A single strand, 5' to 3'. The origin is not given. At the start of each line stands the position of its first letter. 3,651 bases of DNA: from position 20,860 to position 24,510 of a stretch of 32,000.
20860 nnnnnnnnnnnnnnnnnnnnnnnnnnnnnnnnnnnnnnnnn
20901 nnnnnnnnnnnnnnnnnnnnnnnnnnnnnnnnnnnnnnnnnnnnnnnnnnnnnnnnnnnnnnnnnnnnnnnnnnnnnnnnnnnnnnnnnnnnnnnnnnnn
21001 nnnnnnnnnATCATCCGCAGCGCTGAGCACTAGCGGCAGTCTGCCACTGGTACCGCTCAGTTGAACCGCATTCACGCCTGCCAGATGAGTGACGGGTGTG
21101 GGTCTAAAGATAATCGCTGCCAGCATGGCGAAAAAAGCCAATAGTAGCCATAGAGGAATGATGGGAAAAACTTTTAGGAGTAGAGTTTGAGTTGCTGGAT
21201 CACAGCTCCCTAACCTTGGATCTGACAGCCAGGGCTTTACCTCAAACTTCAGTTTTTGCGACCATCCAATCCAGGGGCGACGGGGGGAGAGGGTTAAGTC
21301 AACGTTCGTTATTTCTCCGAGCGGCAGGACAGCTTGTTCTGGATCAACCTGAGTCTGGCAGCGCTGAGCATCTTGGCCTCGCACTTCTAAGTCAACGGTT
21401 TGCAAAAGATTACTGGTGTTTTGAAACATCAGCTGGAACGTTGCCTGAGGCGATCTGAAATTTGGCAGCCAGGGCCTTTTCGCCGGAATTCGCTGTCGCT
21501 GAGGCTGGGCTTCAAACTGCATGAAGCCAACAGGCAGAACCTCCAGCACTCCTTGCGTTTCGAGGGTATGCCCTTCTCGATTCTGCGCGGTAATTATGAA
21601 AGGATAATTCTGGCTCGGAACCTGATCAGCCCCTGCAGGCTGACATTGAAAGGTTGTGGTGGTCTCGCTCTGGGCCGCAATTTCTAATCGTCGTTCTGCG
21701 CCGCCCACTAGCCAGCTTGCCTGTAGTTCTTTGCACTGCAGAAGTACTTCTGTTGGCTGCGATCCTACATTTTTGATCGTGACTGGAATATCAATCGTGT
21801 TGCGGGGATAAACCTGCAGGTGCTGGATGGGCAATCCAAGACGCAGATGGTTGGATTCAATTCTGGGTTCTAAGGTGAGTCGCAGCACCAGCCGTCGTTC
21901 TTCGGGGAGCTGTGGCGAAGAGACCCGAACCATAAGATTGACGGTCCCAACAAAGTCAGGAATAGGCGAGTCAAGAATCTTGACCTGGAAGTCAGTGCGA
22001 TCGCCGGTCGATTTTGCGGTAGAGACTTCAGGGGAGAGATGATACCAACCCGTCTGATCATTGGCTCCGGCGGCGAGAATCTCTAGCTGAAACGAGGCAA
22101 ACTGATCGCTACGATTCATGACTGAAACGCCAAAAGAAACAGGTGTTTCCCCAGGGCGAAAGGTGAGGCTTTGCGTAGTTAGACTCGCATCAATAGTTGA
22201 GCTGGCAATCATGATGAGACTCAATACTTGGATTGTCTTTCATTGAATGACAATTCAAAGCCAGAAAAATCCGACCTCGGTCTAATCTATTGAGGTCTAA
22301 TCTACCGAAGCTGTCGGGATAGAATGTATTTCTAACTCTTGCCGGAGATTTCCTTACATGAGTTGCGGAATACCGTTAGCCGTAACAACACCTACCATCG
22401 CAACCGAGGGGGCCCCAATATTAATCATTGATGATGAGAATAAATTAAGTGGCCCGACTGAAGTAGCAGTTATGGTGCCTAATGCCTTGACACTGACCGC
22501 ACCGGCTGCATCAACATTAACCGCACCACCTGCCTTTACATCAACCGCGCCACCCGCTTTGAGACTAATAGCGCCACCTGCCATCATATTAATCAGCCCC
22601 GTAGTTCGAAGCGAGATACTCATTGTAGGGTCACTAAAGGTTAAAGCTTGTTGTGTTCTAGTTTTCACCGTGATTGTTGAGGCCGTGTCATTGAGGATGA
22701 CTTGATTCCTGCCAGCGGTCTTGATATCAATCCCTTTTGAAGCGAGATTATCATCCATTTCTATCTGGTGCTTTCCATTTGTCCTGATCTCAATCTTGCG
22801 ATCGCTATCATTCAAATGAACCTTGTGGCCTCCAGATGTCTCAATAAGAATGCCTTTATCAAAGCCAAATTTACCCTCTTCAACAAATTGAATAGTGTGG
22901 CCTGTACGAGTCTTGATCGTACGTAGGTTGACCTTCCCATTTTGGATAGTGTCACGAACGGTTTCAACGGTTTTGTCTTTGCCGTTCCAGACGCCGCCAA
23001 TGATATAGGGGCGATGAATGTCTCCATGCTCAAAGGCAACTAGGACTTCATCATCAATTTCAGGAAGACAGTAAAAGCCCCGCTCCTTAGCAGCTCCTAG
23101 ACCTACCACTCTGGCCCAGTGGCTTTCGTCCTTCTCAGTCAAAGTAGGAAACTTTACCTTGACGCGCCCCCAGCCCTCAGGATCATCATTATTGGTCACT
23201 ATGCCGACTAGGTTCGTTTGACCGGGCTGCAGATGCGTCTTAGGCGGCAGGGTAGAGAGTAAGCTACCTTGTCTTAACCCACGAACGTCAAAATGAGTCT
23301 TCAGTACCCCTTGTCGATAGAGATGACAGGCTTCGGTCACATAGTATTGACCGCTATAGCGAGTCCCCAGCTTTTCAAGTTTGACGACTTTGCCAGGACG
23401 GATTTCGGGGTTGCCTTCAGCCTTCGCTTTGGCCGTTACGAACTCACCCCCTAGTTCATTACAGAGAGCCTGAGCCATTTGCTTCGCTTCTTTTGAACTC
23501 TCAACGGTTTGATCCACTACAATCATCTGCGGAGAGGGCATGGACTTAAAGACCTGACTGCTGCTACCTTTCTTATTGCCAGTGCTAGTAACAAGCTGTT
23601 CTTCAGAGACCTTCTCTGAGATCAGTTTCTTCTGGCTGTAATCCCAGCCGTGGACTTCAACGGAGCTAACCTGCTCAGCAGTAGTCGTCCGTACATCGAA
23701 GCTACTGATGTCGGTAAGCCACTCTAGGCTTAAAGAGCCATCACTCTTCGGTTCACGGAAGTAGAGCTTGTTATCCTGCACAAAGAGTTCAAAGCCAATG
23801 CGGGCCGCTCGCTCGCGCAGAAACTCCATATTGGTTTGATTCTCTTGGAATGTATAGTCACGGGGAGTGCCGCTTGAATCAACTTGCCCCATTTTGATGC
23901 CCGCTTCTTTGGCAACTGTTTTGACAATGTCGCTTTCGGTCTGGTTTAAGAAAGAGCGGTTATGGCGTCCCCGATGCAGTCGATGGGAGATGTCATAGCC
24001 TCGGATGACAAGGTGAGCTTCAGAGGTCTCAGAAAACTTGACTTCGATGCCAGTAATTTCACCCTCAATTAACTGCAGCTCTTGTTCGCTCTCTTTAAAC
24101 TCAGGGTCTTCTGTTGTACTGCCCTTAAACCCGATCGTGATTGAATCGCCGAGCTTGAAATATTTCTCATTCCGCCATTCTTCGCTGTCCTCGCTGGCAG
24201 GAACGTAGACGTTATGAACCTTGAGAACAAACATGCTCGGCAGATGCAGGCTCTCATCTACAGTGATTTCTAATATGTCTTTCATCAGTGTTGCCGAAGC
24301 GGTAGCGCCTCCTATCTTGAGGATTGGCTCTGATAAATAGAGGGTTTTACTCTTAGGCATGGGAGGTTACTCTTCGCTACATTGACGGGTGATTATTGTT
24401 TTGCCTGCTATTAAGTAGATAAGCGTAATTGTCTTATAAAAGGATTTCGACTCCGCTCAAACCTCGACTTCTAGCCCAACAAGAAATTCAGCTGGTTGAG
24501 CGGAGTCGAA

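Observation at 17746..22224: Paralogous bitopic proteins occupy the baseplate position downstream of the spike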

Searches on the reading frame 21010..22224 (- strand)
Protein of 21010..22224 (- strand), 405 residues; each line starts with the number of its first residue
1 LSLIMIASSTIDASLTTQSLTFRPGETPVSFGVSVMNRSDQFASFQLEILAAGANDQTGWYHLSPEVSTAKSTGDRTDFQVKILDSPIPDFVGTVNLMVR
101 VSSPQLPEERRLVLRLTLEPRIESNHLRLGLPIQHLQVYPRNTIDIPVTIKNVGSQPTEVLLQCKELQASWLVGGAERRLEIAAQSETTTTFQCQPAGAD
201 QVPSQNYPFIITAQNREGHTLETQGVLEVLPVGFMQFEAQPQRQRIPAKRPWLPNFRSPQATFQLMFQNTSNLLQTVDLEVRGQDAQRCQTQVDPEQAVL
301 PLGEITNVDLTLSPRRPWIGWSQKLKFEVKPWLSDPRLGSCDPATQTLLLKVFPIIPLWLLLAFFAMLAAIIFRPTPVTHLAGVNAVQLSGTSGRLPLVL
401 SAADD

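Call 20: find_homologous_proteins(query=window:21010-22224:-)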
Query seq(405 aa) (405 aa): 15 proteins with E <= 0.001 among 7436 candidates.
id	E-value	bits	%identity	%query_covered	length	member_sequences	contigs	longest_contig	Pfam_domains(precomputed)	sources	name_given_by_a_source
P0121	3.1e-185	634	71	99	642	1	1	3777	PF25174.2,PF24814.2,PF23381.2,PF25173.2,PF24807.2,PF25175.2,PF00400.39,PF24796.2,PF23414.2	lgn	-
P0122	1.5e-138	480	55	98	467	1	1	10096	-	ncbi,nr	ncbi:hypothetical protein IQ250_10645, partial [Pseudanabaenaceae cyanobacterium LEGE 13415]|nr:hypo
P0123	1.4e-126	441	68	71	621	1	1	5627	PF25178.1,PF25168.2,PF23410.5,PF25174.2,PF24814.2,PF24105.2,PF24805.2,PF23381.2,PF25173.2,PF25171.2,PF25175.2,PF24817.2,PF24796.2,PF23409.2,PF23393.3,PF25172.2,PF24782.3,PF25391.2,PF24807.2,PF25047.1,PF00400.39,PF23756.2,PF23414.2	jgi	jgi:WD40 repeat protein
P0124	2.7e-122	427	75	64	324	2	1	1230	-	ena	-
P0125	2.9e-121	423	50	99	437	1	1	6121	PF00400.39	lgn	-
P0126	1.8e-107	378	48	96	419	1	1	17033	-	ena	-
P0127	2.6e-107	377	49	98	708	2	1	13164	PF25168.2,PF24105.2,PF24805.2,PF24817.2,PF23393.3,PF23609.2,PF00400.39,PF23414.2,PF23410.5,PF25174.2,PF24814.2,PF23381.2,PF25173.2,PF23383.2,PF25171.2,PF12894.14,PF25175.2,PF24796.2,PF23409.2,PF25172.2,PF24782.3,PF25391.2,PF23869.2,PF24807.2,PF25047.1,PF23756.2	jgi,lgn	jgi:WD40 repeat protein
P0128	2.2e-91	325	74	46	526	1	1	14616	PF25168.2,PF24105.2,PF24805.2,PF24817.2,PF23393.3,PF23609.2,PF00400.39,PF23414.2,PF25178.1,PF23410.5,PF25174.2,PF24814.2,PF23381.2,PF25173.2,PF25171.2,PF12894.14,PF25175.2,PF24796.2,PF23409.2,PF25172.2,PF24782.3,PF25391.2,PF23869.2,PF24807.2,PF25047.1,PF23756.2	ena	-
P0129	4.0e-91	324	43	99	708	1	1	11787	PF23410.5,PF25174.2,PF24814.2,PF24105.2,PF24805.2,PF23381.2,PF25173.2,PF25171.2,PF25175.2,PF24817.2,PF24796.2,PF23409.2,PF23393.3,PF25172.2,PF24782.3,PF25391.2,PF23869.2,PF24807.2,PF25047.1,PF00400.39,PF23756.2,PF23414.2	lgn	-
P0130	3.7e-88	314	43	98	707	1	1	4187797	PF25168.2,PF25174.2,PF24814.2,PF24105.2,PF23381.2,PF25173.2,PF25171.2,PF25175.2,PF24817.2,PF24796.2,PF23409.2,PF25172.2,PF23869.2,PF24807.2,PF25047.1,PF00400.39,PF23414.2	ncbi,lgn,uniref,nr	ncbi:WD40 repeat domain-containing protein [Anthocerotibacter panamensis]|uniref:hypothetical protei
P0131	1.8e-84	302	51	69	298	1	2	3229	-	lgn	-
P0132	2.2e-84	302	40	99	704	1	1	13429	PF24105.2,PF24805.2,PF23342.2,PF23760.2,PF24817.2,PF23393.3,PF00400.39,PF23414.2,PF23410.5,PF25174.2,PF24814.2,PF23381.2,PF25173.2,PF23383.2,PF25171.2,PF12894.14,PF25175.2,PF24796.2,PF23409.2,PF25172.2,PF24782.3,PF23869.2,PF24807.2,PF25047.1,PF23756.2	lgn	-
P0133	2.5e-79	285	46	76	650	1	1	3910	PF25168.2,PF23410.5,PF25174.2,PF24814.2,PF24105.2,PF23381.2,PF25173.2,PF25171.2,PF12894.14,PF25175.2,PF24817.2,PF24796.2,PF23409.2,PF23393.3,PF25172.2,PF24807.2,PF00400.39,PF23756.2,PF23414.2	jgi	jgi:WD40 repeat protein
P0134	2.5e-77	279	43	87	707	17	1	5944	PF25168.2,PF25174.2,PF24814.2,PF24105.2,PF24805.2,PF23381.2,PF25173.2,PF23383.2,PF25171.2,PF25175.2,PF24817.2,PF24796.2,PF23409.2,PF23393.3,PF23609.2,PF25172.2,PF23869.2,PF24807.2,PF25047.1,PF00400.39,PF23414.2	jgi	jgi:WD40 repeat protein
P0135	2.0e-76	276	47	67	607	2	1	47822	PF25168.2,PF23410.5,PF25174.2,PF24814.2,PF24105.2,PF24805.2,PF23381.2,PF25173.2,PF23383.2,PF25171.2,PF12894.14,PF25175.2,PF24817.2,PF24796.2,PF23409.2,PF23393.3,PF25172.2,PF24807.2,PF25047.1,PF00400.39,PF23756.2,PF23414.2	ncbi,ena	-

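Call 21: find_encoding_contigs(protein=P0130, flank=10000, max_places=2)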
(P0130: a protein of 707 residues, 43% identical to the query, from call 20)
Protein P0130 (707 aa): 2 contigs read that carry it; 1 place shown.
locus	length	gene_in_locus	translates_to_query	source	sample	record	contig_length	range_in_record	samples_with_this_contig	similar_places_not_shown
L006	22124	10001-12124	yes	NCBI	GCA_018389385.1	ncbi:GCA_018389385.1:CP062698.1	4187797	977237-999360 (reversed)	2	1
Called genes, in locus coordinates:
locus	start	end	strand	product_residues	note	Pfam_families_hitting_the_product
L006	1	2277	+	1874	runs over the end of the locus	PF02638:GHL10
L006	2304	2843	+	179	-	PF19266:CIS_tube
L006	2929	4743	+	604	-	PF24032:YQBQ (weak), PF05954:Phage_GPD, PF04717:Phage_base_V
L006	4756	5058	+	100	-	PF05488:PAAR_motif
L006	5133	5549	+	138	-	PF04965:GPW_gp25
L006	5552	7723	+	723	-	-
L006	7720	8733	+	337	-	PF09684:Tail_P2_I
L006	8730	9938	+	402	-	PF13709:DUF4159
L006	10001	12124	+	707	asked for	PF00400:WD40 (weak), PF23381:Beta-prop_IFT122_1st, PF24796:WDR55, PF24814:WD40_Prp19 (weak), PF25175:Beta-prop_WDR5, PF25174:Beta-prop_THOC3, PF25173:Beta-prop_WDR3_1st (weak), PF00400:WD40 (weak), +10 more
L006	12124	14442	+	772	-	PF10633:NPCBM_assoc (faint), PF23619:Ig_VWA7 (faint)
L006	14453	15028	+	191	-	PF00498:FHA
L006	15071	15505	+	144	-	-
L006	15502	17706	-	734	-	PF11897:DUF3417, PF00343:Phosphorylase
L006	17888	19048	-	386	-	PF01266:DAO (faint), PF07992:Pyr_redox_2, PF13450:NAD_binding_8 (faint), PF13454:NAD_binding_9 (faint), PF00070:Pyr_redox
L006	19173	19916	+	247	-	PF04055:Radical_SAM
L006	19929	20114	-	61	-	-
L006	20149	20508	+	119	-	PF28240:Npun_F0494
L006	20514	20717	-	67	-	-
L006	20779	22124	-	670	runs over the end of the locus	PF00912:Transgly, PF00905:Transpeptidase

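Call 41: search_solved_structures(query=L006:5552-7723:+, max_evalue=0.01)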
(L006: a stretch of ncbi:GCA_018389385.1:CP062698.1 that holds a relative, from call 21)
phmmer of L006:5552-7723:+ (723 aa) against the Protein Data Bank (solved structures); distinct sequences matched with E-value up to 0.01: 3.
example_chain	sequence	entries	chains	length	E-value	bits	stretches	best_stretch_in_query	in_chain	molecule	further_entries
9gtp_1K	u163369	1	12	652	9.8e-121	407.6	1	9-676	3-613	Baseplate protein J-like domain-containing protein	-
7aeb_G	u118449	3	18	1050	3.1e-06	29.1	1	455-681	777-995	Baseplate_J domain-containing protein | Baseplate protein J-like domain-containing protein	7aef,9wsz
8kea_b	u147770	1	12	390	1.4e-05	26.9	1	436-580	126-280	wedge protein gp31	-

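Call 42: search_solved_structures(query=L006:7720-8733:+, max_evalue=0.01)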
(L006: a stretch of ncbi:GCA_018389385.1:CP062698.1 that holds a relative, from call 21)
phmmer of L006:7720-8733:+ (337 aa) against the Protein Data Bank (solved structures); distinct sequences matched with E-value up to 0.01: 1.
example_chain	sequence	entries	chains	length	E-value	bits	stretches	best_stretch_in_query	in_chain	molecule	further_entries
9gtp_E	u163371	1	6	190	1.1e-05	27.8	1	152-249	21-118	Secreted protein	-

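Call 43: search_solved_structures(query=L006:8730-9938:+, max_evalue=0.1)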
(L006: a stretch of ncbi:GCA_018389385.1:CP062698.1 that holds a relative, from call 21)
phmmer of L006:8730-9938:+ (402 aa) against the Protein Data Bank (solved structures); distinct sequences matched with E-value up to 0.1: 0.

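Call 61: search_protein_families(library=pfam, proteins=[L006:15071-15505:+], max_evalue=0.01)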
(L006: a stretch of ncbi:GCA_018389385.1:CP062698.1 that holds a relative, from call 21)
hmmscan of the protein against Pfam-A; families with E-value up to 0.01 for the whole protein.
L006:15071-15505:+ (144 aa): 0 families

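Call 94: search_protein_families(library=padloc, proteins=[L006:8730-9938:+], max_evalue=0.001)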
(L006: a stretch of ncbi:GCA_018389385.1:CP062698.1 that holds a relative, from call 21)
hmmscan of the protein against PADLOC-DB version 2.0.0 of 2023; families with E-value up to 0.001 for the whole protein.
L006:8730-9938:+ (402 aa): 0 families

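Call 95: search_protein_families(library=phrogs, proteins=[L006:8730-9938:+, L006:7720-8733:+], max_evalue=0.001)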
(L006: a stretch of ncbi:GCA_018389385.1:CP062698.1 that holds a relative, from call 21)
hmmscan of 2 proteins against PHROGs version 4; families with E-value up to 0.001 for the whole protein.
L006:8730-9938:+ (402 aa): 0 families

L006:7720-8733:+ (337 aa): 1 family
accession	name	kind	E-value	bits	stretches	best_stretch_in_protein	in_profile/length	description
phrog_48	-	tail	1.4e-07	32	1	179-240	37-99/478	tail protein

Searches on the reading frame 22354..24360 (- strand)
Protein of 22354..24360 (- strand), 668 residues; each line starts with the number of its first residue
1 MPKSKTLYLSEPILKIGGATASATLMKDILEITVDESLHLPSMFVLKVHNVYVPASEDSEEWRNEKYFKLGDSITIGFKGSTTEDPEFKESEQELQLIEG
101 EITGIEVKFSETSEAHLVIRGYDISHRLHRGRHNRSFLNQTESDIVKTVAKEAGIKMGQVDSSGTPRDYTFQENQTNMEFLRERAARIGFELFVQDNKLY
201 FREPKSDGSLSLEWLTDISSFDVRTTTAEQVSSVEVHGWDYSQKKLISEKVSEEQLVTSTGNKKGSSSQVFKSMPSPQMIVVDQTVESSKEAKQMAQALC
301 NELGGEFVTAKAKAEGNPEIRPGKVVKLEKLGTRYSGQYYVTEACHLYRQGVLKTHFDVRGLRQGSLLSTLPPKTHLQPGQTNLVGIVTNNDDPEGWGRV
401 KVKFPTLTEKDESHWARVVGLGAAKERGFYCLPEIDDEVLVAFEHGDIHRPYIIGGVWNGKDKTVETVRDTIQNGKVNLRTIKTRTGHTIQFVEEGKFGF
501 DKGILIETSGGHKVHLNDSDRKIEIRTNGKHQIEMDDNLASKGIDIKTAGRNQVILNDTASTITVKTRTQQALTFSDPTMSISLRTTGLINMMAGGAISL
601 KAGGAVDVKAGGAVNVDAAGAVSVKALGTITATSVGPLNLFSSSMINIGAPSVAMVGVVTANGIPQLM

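Call 4: search_protein_families(library=pfam, proteins=[window:22354-24360:-], max_evalue=0.01)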
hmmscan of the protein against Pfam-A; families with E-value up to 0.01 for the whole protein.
window:22354-24360:- (668 aa): 5 families
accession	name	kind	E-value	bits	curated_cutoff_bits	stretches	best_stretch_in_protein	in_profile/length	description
PF04717.18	Phage_base_V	-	5.1e-27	94.5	23.8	1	385-458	2-75/75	Type VI secretion system/phage-baseplate injector OB domain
PF05954.17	Phage_GPD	-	4e-11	43.1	30.1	1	98-350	45-303/305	Phage tail baseplate hub (GPD)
PF24032.1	YQBQ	-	1.1e-10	41.8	27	1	107-354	48-288/294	YQBQ-like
PF22758.2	Phage_cement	-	0.0051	17.4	27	0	563-630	62-126/146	Structural cement protein (E217 gp24/Pam3 gp6)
PF20093.5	DUF6484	-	0.0055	17.8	27.6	0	427-455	39-59/61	Domain of unknown function (DUF6484)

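Call 5: search_protein_families(library=ncbifam, proteins=[window:22354-24360:-], max_evalue=0.01)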
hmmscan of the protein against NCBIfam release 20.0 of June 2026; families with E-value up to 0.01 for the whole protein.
window:22354-24360:- (668 aa): 4 families
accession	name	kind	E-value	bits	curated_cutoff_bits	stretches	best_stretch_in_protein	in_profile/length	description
NF033848.1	VgrG_rel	hypoth_equivalog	1.1e-104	350.7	275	1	11-539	4-534/547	VgrG-related protein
TIGR01646.1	vgr_GE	subfamily_domain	2e-20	73.2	121.8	2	385-484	353-456/480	type VI secretion system tip protein VgrG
TIGR03361.1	VI_Rhs_Vgr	subfamily_domain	1.5e-17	63.4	186.35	1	96-466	62-452/513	type VI secretion system tip protein TssI/VgrG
NF047561.1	orf58_phage_fam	subfamily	1.8e-08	34.1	170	1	97-206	72-182/257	phage protein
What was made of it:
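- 22354..24360 (-): VgrG-related spike. Its closest solved relative is Streptomyces CIS-Sc Cis8. NF033848 at 351 bits (call 5).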

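Call 38: search_solved_structures(query=window:22354-24360:-, max_evalue=0.01)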
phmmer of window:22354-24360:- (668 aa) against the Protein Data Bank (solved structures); distinct sequences matched with E-value up to 0.01: 17.
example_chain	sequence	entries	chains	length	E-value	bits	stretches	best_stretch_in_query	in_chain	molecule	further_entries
9gtr_q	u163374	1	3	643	2.3e-56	194.8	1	68-628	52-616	Gp5/Type VI secretion system Vgr protein OB-fold domain-containing protein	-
7b5h_AJ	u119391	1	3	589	1.3e-33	119.7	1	96-538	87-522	All3320 protein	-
9rce_F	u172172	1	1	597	3.4e-31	111.7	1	90-596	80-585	Type VI secretion system tip protein VgrG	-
7aef_q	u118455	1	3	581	1.2e-28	103.3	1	107-471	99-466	Phosphoserine phosphatase SerB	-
8gra_I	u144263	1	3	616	1.7e-18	69.7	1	375-527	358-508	Type VI secretion system spike protein VgrG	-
9jg8_G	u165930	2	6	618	5.4e-16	61.5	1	371-549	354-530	Type VI secretion system spike protein VgrG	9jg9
9qgm_8A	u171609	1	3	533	1.5e-15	60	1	99-465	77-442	Photorhabdus luminescens subsp. laumondii TTO1 complete genome segment 6/17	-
6j0m_A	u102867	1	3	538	5.7e-11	44.9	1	130-555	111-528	Pvc8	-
4uhv_A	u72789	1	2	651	7.7e-09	37.8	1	394-629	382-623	VGRG1, VALINE-GLYCINE REPEAT PROTEIN G1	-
4mtk_A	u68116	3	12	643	8e-09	37.8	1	394-629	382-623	VgrG1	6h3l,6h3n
6rbk_C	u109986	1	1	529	2e-08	36.5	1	132-463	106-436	Afp8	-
28yn_A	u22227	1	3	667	2.6e-08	36.1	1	394-629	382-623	Type VI secretion system spike protein VgrG1a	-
8kea_D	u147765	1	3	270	6.1e-08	34.9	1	384-560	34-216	central spike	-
7q5p_A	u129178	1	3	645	2.9e-05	26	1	382-476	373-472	Type VI secretion protein VgrG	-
9mlp_A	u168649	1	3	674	0.00071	21.5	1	373-460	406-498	Cytoplasmic protein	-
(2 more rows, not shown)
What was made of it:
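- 22354..24360 (-): 9GTR E 2e-56 against tCIS All3320 1e-33 (call 38).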

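Call 94: search_protein_families(library=padloc, proteins=[window:22354-24360:-], max_evalue=0.001)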
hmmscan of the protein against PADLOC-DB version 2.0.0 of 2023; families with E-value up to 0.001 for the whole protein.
window:22354-24360:- (668 aa): 0 families
